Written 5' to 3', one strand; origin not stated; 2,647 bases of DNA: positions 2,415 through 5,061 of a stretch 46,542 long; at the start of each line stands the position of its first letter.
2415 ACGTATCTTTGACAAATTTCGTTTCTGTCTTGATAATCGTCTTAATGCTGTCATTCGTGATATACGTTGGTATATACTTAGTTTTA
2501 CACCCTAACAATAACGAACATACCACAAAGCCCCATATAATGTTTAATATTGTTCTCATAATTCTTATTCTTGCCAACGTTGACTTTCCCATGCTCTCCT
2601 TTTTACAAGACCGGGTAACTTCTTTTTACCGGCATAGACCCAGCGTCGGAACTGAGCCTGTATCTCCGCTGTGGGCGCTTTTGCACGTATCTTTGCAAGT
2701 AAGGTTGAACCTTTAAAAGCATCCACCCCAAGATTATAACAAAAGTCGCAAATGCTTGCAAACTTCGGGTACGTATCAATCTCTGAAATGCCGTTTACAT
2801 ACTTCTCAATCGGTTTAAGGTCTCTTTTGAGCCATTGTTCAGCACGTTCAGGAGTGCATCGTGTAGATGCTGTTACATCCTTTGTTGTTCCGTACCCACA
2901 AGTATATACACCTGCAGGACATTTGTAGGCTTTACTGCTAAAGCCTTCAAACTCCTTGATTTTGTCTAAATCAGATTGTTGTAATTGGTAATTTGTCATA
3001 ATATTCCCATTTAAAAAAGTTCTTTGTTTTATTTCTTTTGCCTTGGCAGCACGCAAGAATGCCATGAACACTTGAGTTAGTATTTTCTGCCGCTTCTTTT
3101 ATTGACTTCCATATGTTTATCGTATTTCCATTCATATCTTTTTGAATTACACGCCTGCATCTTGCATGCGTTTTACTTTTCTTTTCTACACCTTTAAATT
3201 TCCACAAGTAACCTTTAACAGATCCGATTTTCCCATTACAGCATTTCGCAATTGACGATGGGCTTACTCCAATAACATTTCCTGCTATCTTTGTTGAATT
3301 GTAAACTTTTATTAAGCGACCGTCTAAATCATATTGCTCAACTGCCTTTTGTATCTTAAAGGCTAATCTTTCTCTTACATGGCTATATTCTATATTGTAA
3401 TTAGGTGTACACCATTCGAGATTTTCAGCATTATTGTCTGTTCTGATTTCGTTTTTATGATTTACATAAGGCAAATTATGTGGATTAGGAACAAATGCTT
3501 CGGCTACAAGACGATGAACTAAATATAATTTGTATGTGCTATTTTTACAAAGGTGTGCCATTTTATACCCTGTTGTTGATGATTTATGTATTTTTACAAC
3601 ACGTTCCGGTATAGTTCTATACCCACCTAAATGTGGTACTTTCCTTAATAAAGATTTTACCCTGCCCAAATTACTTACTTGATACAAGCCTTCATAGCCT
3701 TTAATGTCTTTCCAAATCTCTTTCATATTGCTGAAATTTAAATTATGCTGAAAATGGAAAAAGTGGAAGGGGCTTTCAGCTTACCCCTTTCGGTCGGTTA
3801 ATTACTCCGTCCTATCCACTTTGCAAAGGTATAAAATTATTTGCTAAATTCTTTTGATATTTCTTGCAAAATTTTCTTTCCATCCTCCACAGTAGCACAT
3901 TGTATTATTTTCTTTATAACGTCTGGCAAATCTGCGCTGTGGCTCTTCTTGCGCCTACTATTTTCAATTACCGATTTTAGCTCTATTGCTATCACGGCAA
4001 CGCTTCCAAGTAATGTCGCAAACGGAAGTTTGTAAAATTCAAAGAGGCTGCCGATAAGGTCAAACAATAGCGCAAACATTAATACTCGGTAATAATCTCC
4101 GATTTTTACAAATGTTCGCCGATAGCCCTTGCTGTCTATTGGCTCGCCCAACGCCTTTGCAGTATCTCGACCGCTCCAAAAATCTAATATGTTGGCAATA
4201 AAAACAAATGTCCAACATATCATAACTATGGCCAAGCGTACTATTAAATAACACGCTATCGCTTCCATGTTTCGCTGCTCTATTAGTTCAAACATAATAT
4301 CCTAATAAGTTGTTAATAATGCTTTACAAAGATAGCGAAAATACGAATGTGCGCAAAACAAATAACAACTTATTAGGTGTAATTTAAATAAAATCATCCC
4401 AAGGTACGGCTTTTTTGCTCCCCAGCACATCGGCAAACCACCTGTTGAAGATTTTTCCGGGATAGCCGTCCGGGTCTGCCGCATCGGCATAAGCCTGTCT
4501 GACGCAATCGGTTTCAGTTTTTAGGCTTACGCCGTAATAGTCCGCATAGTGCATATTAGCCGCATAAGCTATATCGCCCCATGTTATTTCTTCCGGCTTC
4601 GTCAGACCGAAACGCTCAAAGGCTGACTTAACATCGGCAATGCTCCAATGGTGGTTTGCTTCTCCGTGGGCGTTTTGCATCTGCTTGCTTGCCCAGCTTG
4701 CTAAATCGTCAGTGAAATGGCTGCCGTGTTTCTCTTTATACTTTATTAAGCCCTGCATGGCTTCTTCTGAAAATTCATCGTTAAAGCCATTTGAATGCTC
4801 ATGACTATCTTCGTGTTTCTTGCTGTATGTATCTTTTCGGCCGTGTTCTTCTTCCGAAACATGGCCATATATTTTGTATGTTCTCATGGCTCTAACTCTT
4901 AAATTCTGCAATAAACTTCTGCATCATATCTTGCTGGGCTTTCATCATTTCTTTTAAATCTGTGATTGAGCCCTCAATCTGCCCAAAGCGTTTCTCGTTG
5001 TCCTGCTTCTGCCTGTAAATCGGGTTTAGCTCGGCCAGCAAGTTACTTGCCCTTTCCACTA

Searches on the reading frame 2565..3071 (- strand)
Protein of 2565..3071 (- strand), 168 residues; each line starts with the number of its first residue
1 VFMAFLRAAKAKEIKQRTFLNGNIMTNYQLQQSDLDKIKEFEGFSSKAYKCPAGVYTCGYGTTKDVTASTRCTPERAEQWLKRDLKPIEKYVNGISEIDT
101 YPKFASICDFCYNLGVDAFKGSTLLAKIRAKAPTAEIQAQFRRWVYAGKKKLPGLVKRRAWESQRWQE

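Call 4: search_protein_families(library=pfam, proteins=[window:2565-3071:-], max_evalue=0.1)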
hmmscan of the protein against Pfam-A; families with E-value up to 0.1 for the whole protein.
window:2565-3071:- (168 aa): 1 family
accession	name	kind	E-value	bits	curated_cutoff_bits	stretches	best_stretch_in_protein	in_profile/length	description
PF00959.24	Phage_lysozyme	-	7.5e-36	123.7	22.3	1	39-162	1-125/125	Phage lysozyme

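Call 5: search_protein_families(library=phrogs, proteins=[window:2565-3071:-], max_evalue=0.1)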
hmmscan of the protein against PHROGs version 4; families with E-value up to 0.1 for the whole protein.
window:2565-3071:- (168 aa): 7 families
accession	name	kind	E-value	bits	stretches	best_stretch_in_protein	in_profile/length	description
phrog_7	-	lysis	1.1e-44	153.8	1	35-165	559-694/873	endolysin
phrog_33083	-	lysis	2.3e-27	96.8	1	31-162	4-136/456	endolysin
phrog_10457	-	lysis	1.3e-10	42.3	1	75-166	6-93/95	endolysin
phrog_7910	-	lysis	1e-09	39.9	1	79-163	4-88/96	endolysin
phrog_28234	-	lysis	8.2e-06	26.1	1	104-167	155-220/372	endolysin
phrog_2083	-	head and packaging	0.0014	18.3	1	38-86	767-817/908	internal virion lysozyme motif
phrog_33703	-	lysis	0.086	13.9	0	107-160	1-54/76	endolysin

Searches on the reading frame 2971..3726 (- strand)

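Call 4: search_protein_families(library=pfam, proteins=[window:2971-3726:-], max_evalue=0.1)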
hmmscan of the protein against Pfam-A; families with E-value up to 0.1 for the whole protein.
window:2971-3726:- (251 aa): 5 families
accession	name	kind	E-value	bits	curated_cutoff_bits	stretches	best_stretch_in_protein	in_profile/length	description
PF07463.16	NUMOD4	-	3.5e-16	59.6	23.4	1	3-59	1-48/49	NUMOD4 motif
PF07453.19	NUMOD1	-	2.1e-11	44.1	22.8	2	127-162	1-36/37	NUMOD1 domain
PF22083.2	I-HmuI_NUMOD-like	-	8e-08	32.2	27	2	140-174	10-44/46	DNA endonuclease I-HmuI-like, NUMOD-like domain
PF13392.12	HNH_3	-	2.2e-07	30.8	24.8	1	68-111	1-44/46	HNH endonuclease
PF20038.5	HTH_59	-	0.023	15.1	27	0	209-241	10-42/66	Helix-turn-helix domain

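Call 5: search_protein_families(library=phrogs, proteins=[window:2971-3726:-], max_evalue=0.1)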
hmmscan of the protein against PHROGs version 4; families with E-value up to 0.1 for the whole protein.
window:2971-3726:- (251 aa): 20 families
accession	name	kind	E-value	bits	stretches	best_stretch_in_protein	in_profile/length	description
phrog_59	-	DNA, RNA and nucleotide metabolism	4.5e-48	165.7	1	1-241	136-329/423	HNH endonuclease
phrog_1492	-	DNA, RNA and nucleotide metabolism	2e-34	120.4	1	1-112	43-156/414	HNH endonuclease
phrog_959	-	DNA, RNA and nucleotide metabolism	8.5e-34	117.3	1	1-122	4-113/138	HNH endonuclease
phrog_37683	-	unknown function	6.3e-11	42.9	1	41-117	134-210/279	-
phrog_20162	-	DNA, RNA and nucleotide metabolism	2.8e-10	41.4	2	117-178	21-82/88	HNH endonuclease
phrog_7545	-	DNA, RNA and nucleotide metabolism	1.6e-08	35.9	1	48-127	62-144/160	HNH endonuclease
phrog_99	-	DNA, RNA and nucleotide metabolism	7.3e-08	33.5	1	44-109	136-199/383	HNH endonuclease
phrog_17657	-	DNA, RNA and nucleotide metabolism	1.5e-06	29.1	1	46-107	98-166/168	HNH endonuclease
phrog_7140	-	DNA, RNA and nucleotide metabolism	1.7e-06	28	1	110-237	267-396/423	intron encoded nuclease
phrog_2081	-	DNA, RNA and nucleotide metabolism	6.2e-06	26.6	1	101-244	181-308/433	HNH endonuclease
phrog_30377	-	DNA, RNA and nucleotide metabolism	6.5e-06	27.2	1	66-118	8-58/82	HNH endonuclease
phrog_21800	-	unknown function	3.1e-05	24.8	1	3-24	2-23/63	-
phrog_826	-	DNA, RNA and nucleotide metabolism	9.9e-05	23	1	66-117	108-160/281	HNH endonuclease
phrog_3855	-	DNA, RNA and nucleotide metabolism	0.0002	22.7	0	204-243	19-57/115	HTH DNA binding protein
phrog_21964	-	DNA, RNA and nucleotide metabolism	0.00023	21.8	1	50-118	146-215/244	HNH endonuclease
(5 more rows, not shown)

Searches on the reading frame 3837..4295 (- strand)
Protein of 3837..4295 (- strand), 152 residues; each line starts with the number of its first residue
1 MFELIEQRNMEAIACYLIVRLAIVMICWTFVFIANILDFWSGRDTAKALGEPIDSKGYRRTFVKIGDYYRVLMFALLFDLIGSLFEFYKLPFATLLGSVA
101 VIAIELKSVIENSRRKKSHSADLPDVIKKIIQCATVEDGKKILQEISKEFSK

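Call 4: search_protein_families(library=pfam, proteins=[window:3837-4295:-], max_evalue=0.1)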
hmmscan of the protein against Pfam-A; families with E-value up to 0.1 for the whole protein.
window:3837-4295:- (152 aa): 2 families
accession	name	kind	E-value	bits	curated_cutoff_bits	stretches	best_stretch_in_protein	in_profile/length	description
PF05105.17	Phage_holin_4_1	-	0.00019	21.9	22.2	1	25-132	11-112/116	Bacteriophage holin family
PF05145.17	AbrB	-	0.079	12.4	29.2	1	8-104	108-190/314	Transition state regulatory protein AbrB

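Call 5: search_protein_families(library=phrogs, proteins=[window:3837-4295:-], max_evalue=0.1)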
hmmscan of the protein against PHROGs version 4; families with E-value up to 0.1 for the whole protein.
window:3837-4295:- (152 aa): 1 family
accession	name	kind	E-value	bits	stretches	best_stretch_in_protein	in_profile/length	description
phrog_20732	-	unknown function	1.1e-11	46.1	1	16-131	7-127/157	-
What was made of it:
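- On Holin: A separate holin-like gene exists at 3837..4295 (Phage_holin_4_1, E 2e-4; phrog_20732; calls 4, 5).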

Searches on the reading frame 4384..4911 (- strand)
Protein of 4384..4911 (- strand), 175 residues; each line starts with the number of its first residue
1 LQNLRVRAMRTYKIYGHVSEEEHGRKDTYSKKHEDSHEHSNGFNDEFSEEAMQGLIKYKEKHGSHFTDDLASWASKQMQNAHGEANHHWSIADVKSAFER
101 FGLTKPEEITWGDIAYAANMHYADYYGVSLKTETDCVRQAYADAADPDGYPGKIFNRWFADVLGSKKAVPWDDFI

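Call 4: search_protein_families(library=pfam, proteins=[window:4384-4911:-], max_evalue=0.1)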
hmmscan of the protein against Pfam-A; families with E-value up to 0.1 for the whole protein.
window:4384-4911:- (175 aa): 2 families
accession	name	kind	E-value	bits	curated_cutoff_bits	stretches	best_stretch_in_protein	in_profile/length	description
PF25223.1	DUF7841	-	1.5e-23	83.6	25.2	1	52-174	4-113/114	Domain of unknown function (DUF7841)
PF14206.11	Cys_rich_CPCC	-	0.077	13.2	24.5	0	75-109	32-65/75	Cysteine-rich CPCC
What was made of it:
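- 4384..4887 (-): p175: a DUF7841 protein and the last gene of the cassette. It lies directly upstream of the holin promoter box and the holin gene. Pfam PF25223, E 1.5e-23 (call 4).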

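Call 5: search_protein_families(library=phrogs, proteins=[window:4384-4911:-], max_evalue=0.1)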
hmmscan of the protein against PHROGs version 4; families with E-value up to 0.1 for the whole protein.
window:4384-4911:- (175 aa): 1 family
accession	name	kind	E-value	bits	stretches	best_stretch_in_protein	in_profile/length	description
phrog_38431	-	unknown function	3.3e-12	48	1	53-174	13-143/144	-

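Call 28: search_protein_families(library=ncbifam, proteins=[window:4384-4911:-], max_evalue=0.1)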
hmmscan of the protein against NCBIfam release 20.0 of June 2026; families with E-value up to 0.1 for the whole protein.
window:4384-4911:- (175 aa): 0 families

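Call 40: search_solved_structures(query=window:4384-4884:-, max_evalue=10)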
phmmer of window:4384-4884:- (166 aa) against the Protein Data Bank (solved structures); distinct sequences matched with E-value up to 10: 1.
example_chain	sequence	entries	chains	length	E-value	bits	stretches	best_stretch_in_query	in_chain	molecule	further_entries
7udk_A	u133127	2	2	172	1.5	12.2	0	27-77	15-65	Designed helical repeat protein (DHR) RPB_LRP2_R4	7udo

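Call 46: search_dna_similar(query=window:4387-4884:-, collection=phages, mode=protein, max_evalue=0.001, max_rows=40)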
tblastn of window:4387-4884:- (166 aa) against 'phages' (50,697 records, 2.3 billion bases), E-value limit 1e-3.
Records with a match: 23; places in all: 23; records where one place covers at least 80% of the query: 0.
Best place of each record, by identity: <60% 23.
By first word of the organism name: uncultured 9; Bacteroides 5; Parabacteroides 4; Bacteriophage 3; Dulem 1; phage 1.
By host as written in the record: - 13; Parabacteroides distasonis DA691 3; Bacteroides fragilis DA503 2; Bacteroides fragilis DA486 2; Parabacteroides distasonis DA482 1; Propithecus coquereli 1; Bacteroides fragilis DA494 1.
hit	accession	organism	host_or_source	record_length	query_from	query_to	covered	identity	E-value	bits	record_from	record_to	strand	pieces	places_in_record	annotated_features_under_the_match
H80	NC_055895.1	uncultured phage cr7_1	human feces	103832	35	165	79%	40.1%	3e-13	72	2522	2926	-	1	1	hypothetical protein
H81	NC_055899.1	uncultured phage cr124_1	human feces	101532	35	165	79%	40.1%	4e-13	72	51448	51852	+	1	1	hypothetical protein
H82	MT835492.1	Bacteriophage sp.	human fecal samples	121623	49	166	71%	44.1%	3e-16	80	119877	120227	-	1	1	record has no annotation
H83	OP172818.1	Parabacteroides phage PD691P6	Parabacteroides distasonis DA691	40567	47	155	66%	46.6%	7e-16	79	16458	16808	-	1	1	hypothetical protein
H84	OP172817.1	Parabacteroides phage PD691P4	Parabacteroides distasonis DA691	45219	47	155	66%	46.6%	7e-16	79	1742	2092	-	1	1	hypothetical protein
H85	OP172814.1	Parabacteroides phage PD482P1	Parabacteroides distasonis DA482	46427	47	155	66%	46.6%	7e-16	79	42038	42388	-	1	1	hypothetical protein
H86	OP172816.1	Parabacteroides phage PD691P3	Parabacteroides distasonis DA691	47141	47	155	66%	46.6%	7e-16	79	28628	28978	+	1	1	hypothetical protein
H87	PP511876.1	Dulem virus 42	Propithecus coquereli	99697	49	165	70%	42.9%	2e-15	78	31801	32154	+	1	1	hypothetical protein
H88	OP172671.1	Bacteroides phage BF503P2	Bacteroides fragilis DA503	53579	49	166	71%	40.0%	6e-13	71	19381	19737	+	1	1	hypothetical protein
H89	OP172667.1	Bacteroides phage BF486P2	Bacteroides fragilis DA486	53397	49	166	71%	40.0%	7e-13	71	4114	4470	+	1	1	hypothetical protein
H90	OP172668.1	Bacteroides phage BF486P3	Bacteroides fragilis DA486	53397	49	166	71%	40.0%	7e-13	71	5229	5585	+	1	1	hypothetical protein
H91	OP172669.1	Bacteroides phage BF494P1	Bacteroides fragilis DA494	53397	49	166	71%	40.0%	7e-13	71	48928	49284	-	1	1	hypothetical protein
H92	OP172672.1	Bacteroides phage BF503P4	Bacteroides fragilis DA503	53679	49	166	71%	39.2%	1e-12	70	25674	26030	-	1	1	hypothetical protein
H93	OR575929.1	phage csAssE-Sib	human gut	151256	48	165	71%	36.7%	2e-11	67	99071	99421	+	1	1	hypothetical protein (x2)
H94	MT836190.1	Bacteriophage sp.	human fecal samples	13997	44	166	74%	29.1%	2e-5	49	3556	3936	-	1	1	record has no annotation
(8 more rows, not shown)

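Call 47: get_annotated_region(hit=H85, flank=5000)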
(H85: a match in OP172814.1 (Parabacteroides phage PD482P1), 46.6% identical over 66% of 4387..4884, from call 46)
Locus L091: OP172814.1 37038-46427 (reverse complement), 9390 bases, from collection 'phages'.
description: Parabacteroides phage PD482P1, complete genome.
organism: Parabacteroides phage PD482P1 (NCBI taxid 2968686)
taxonomy: Viruses; Duplodnaviria; Heunggongvirae; Uroviricota; Caudoviricetes
host: Parabacteroides distasonis DA482; source: municipal sewage; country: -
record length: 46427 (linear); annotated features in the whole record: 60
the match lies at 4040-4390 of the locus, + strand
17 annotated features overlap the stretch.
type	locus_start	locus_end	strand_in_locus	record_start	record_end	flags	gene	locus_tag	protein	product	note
CDS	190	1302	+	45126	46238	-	-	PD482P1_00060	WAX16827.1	hypothetical protein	-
CDS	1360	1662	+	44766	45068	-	-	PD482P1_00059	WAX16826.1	hypothetical protein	-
CDS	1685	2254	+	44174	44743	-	-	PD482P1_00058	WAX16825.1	hypothetical protein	-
CDS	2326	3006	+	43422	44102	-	-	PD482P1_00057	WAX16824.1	hypothetical protein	-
CDS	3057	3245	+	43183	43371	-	-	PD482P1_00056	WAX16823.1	hypothetical protein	-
CDS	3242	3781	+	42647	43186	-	-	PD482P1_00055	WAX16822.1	hypothetical protein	-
CDS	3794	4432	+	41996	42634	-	-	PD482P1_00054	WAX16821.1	hypothetical protein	-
CDS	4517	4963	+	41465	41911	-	-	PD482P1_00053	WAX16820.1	hypothetical protein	-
CDS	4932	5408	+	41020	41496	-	-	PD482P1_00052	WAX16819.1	endolysin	-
CDS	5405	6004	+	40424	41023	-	-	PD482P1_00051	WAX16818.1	hypothetical protein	-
CDS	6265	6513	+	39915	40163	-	-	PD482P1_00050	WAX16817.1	hypothetical protein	-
CDS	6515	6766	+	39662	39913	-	-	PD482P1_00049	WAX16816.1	hypothetical protein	-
CDS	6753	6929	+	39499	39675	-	-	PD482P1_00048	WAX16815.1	hypothetical protein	-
CDS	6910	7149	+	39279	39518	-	-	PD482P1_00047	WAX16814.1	hypothetical protein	-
CDS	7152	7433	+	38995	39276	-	-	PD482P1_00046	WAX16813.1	hypothetical protein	-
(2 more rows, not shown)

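Call 48: get_annotated_region(hit=H88, flank=5000)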
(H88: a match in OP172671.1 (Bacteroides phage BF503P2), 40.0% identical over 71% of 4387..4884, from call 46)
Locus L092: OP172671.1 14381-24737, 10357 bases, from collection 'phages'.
description: Bacteroides phage BF503P2, complete genome.
organism: Bacteroides phage BF503P2 (NCBI taxid 2968554)
taxonomy: Viruses; Duplodnaviria; Heunggongvirae; Uroviricota; Caudoviricetes
host: Bacteroides fragilis DA503; source: municipal sewage; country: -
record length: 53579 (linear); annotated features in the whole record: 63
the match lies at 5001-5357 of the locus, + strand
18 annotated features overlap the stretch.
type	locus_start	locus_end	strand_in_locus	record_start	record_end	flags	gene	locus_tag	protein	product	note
CDS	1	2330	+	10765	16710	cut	-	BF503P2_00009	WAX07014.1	tail fiber protein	-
CDS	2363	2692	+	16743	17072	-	-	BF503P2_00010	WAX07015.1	hypothetical protein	-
CDS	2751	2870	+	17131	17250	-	-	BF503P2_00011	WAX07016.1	hypothetical protein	-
CDS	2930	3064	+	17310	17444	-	-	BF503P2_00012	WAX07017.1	hypothetical protein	-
CDS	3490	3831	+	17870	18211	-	-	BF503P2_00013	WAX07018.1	hypothetical protein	-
CDS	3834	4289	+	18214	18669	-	-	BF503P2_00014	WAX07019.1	hypothetical protein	-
CDS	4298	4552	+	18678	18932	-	-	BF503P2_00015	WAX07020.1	hypothetical protein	-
CDS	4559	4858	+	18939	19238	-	-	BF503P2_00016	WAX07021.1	hypothetical protein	-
CDS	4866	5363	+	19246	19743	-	-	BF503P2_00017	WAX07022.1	hypothetical protein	-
CDS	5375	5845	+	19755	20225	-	-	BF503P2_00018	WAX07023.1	hypothetical protein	-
CDS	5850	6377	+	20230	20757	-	-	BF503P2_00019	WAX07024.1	hypothetical protein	-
CDS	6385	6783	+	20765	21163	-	-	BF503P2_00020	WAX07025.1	hypothetical protein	-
CDS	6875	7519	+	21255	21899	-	-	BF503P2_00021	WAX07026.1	hypothetical protein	-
CDS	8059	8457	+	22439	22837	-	-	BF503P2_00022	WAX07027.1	hypothetical protein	-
CDS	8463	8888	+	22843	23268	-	-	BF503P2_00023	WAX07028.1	hypothetical protein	-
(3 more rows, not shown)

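Call 77: search_dna_similar(query=L091:2326-3003:+, collection=phages, mode=protein, max_evalue=0.001, max_rows=40)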
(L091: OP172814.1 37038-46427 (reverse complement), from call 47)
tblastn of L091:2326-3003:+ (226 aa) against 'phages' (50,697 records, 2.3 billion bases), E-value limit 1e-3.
Records with a match: 3; places in all: 3; records where one place covers at least 80% of the query: 3.
Best place of each record, by identity: >=99% 2; 95-99% 1.
By first word of the organism name: Parabacteroides 3.
By host as written in the record: Parabacteroides distasonis DA691 2; Parabacteroides distasonis DA482 1.
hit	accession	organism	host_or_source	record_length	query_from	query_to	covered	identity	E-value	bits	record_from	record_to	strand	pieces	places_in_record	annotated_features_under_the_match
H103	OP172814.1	Parabacteroides phage PD482P1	Parabacteroides distasonis DA482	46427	1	226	100%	100.0%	2e-114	364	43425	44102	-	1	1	hypothetical protein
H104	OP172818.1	Parabacteroides phage PD691P6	Parabacteroides distasonis DA691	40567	1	226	100%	99.6%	4e-114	363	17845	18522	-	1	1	hypothetical protein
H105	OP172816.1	Parabacteroides phage PD691P3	Parabacteroides distasonis DA691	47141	1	226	100%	95.6%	3e-108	346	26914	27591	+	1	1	hypothetical protein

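Call 79: search_protein_families(library=pfam, proteins=[L091:2326-3003:+], max_evalue=0.1)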
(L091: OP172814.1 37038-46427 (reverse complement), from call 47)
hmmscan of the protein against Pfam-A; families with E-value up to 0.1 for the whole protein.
L091:2326-3003:+ (226 aa): 0 families

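Call 97: search_protein_families(library=padloc, proteins=[window:4384-4887:-], max_evalue=0.01)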
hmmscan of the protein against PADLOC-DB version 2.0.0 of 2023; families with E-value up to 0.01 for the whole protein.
window:4384-4887:- (167 aa): 0 families
